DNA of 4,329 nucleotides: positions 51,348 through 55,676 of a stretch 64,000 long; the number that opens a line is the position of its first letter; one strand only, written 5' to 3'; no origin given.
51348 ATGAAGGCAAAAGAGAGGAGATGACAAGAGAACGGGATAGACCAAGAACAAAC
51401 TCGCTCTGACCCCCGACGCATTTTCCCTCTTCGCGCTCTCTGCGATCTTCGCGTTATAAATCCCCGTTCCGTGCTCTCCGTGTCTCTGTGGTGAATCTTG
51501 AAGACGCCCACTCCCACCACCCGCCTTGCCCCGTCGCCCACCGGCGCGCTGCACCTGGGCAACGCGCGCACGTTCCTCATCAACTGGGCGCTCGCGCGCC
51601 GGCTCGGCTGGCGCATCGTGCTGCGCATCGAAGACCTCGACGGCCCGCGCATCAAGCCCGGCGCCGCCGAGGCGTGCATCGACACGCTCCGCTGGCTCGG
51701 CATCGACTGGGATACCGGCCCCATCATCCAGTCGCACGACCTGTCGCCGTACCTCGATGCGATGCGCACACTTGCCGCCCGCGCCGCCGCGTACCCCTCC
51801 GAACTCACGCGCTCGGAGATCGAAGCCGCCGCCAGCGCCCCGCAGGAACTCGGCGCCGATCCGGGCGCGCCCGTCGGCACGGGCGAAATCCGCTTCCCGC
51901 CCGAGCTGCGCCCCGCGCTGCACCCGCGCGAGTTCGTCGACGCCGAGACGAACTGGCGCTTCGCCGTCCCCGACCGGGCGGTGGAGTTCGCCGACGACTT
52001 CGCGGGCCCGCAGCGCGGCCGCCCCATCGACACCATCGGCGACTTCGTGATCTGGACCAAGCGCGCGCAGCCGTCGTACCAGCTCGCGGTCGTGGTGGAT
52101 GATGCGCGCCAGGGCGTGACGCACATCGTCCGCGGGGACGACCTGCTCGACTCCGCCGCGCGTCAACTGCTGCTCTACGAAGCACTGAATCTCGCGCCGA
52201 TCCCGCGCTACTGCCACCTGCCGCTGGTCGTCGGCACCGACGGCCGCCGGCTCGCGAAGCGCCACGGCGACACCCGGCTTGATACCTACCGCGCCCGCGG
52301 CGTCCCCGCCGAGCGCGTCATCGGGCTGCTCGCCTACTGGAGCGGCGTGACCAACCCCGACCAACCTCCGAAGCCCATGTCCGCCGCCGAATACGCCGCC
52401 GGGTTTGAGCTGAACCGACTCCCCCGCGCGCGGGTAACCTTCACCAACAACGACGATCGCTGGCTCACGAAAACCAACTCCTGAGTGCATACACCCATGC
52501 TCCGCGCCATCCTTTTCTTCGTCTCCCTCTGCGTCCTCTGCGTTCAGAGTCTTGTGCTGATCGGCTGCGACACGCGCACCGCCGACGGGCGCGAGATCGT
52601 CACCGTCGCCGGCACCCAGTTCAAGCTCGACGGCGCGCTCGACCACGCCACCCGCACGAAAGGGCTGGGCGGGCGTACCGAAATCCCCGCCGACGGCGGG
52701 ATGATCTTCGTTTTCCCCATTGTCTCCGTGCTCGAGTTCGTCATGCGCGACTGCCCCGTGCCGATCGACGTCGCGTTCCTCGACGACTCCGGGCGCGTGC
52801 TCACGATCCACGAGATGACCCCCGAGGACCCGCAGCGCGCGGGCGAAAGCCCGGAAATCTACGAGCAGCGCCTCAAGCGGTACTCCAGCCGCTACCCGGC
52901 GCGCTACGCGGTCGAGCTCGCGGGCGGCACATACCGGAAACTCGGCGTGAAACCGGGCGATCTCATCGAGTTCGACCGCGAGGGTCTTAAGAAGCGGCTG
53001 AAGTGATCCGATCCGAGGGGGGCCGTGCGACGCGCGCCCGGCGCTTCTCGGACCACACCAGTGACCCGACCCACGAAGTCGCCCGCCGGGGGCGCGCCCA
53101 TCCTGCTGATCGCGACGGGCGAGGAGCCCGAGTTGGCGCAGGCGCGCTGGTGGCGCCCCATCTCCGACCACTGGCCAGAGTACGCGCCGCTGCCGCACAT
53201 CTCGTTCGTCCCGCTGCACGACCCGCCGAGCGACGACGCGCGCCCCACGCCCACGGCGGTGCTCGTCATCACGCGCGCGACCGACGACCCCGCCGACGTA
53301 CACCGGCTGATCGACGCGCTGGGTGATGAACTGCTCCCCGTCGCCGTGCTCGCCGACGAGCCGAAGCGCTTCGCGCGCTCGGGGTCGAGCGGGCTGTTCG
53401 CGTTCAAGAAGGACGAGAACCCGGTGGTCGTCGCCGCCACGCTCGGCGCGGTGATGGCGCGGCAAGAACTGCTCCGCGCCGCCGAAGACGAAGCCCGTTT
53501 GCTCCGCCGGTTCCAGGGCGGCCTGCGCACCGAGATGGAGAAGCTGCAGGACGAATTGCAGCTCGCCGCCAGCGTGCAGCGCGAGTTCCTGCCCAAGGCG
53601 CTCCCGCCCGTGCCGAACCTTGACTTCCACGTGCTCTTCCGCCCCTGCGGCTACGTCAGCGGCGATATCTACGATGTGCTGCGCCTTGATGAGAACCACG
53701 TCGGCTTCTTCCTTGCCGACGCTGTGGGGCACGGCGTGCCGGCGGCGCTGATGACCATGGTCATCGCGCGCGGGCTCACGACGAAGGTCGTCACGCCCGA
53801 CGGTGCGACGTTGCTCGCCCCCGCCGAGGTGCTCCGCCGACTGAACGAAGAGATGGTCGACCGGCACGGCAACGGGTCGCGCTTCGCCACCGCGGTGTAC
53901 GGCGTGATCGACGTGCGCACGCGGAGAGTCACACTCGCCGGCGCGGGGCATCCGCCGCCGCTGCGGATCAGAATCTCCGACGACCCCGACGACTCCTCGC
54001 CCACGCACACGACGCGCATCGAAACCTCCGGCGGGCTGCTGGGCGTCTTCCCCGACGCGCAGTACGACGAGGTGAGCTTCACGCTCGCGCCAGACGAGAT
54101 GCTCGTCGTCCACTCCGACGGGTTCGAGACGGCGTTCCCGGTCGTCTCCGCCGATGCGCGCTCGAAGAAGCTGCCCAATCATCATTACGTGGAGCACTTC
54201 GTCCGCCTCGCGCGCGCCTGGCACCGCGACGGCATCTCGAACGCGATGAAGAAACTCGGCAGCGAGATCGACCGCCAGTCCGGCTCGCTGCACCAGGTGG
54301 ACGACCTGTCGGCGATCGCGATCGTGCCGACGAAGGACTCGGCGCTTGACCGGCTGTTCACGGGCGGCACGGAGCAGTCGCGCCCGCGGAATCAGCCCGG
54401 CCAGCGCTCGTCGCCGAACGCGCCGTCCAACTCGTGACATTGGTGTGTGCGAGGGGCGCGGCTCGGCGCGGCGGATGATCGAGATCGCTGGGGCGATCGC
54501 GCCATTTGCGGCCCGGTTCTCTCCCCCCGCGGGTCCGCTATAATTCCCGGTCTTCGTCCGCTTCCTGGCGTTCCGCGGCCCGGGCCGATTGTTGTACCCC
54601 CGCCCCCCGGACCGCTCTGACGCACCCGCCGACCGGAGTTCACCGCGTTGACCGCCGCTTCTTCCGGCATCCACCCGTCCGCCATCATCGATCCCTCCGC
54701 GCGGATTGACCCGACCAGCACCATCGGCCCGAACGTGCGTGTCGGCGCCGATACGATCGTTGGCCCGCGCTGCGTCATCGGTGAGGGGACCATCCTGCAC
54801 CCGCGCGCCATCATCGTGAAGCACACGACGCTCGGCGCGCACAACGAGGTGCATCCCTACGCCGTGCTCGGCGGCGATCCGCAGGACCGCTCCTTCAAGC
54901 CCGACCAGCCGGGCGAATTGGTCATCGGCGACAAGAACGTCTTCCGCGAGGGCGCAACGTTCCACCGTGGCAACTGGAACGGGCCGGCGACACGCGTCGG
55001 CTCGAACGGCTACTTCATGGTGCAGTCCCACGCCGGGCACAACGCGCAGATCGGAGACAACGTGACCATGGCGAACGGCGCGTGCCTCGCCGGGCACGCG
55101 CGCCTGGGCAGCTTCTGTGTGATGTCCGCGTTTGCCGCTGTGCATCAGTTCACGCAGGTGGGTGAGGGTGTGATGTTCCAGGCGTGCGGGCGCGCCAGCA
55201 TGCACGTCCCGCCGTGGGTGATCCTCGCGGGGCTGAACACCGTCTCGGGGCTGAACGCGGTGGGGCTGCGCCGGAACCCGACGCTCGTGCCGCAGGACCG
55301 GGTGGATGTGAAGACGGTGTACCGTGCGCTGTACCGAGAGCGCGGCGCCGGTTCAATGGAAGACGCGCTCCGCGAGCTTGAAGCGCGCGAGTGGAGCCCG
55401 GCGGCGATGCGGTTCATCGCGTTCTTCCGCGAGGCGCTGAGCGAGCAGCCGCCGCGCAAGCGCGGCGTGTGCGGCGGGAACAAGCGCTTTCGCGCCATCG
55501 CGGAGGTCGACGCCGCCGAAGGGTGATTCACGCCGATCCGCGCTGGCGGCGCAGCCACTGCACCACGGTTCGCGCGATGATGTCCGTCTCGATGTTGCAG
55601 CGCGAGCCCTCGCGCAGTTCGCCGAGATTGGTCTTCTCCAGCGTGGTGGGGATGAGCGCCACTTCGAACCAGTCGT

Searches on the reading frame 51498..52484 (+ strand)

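Call 30: search_protein_families(library=pfam, proteins=[window:51498-52484:+], max_evalue=0.001)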
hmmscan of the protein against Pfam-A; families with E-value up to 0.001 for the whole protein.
window:51498-52484:+ (328 aa): 1 family
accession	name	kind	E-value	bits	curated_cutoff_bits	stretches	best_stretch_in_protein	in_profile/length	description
PF00749.27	tRNA-synt_1c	-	2.3e-46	158.6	23.4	1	7-279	3-273/314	tRNA synthetases class I (E and Q), catalytic domain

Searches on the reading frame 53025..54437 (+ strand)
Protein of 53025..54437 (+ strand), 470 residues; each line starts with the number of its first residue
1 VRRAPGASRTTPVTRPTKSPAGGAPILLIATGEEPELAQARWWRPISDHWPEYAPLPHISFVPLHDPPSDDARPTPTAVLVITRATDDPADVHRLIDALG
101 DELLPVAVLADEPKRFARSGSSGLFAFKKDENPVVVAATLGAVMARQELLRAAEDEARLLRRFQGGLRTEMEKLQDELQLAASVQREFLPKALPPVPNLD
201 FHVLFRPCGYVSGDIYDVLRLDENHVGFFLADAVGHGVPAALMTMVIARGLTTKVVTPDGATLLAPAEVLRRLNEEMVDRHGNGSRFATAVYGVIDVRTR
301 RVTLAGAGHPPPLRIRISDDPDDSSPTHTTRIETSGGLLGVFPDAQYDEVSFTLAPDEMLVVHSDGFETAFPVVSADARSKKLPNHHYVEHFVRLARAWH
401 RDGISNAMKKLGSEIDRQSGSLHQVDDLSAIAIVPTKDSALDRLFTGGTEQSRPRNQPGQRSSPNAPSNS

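Call 30: search_protein_families(library=pfam, proteins=[window:53025-54437:+], max_evalue=0.001)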
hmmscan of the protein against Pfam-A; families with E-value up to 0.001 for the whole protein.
window:53025-54437:+ (470 aa): 1 family
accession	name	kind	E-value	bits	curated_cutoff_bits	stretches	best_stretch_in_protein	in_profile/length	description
PF07228.17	SpoIIE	-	7.2e-33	114.6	25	1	223-432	2-188/192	Stage II sporulation protein E (SpoIIE)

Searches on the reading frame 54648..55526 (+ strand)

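Call 49: search_protein_families(library=pfam, proteins=[window:54648-55526:+], max_evalue=1)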
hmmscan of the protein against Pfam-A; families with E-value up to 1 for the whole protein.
window:54648-55526:+ (292 aa): 6 families
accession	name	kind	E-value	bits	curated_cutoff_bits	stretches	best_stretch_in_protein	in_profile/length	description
PF00132.30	Hexapep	-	6e-20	70.5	27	3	42-76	2-36/36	Bacterial transferase hexapeptide (six repeats)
PF13720.11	Acetyltransf_11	-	1.8e-10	41.5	24.5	1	187-262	2-76/82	Udp N-acetylglucosamine O-acyltransferase; Domain 2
PF25084.1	LbH_EIF2B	-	1.5e-06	28.6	54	2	10-68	14-70/105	EIF2B subunit epsilon LbH domain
PF25087.1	GMPPB_C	-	3.8e-05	23.8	39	1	12-60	5-52/110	GMPPB C-terminal domain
PF21711.3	DCTN5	-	0.0036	17.4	40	1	30-80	102-152/182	Dynactin subunit 5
PF14602.12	Hexapep_2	-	0.48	10.6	27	0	30-50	2-20/34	Hexapeptide repeat of succinyl-transferase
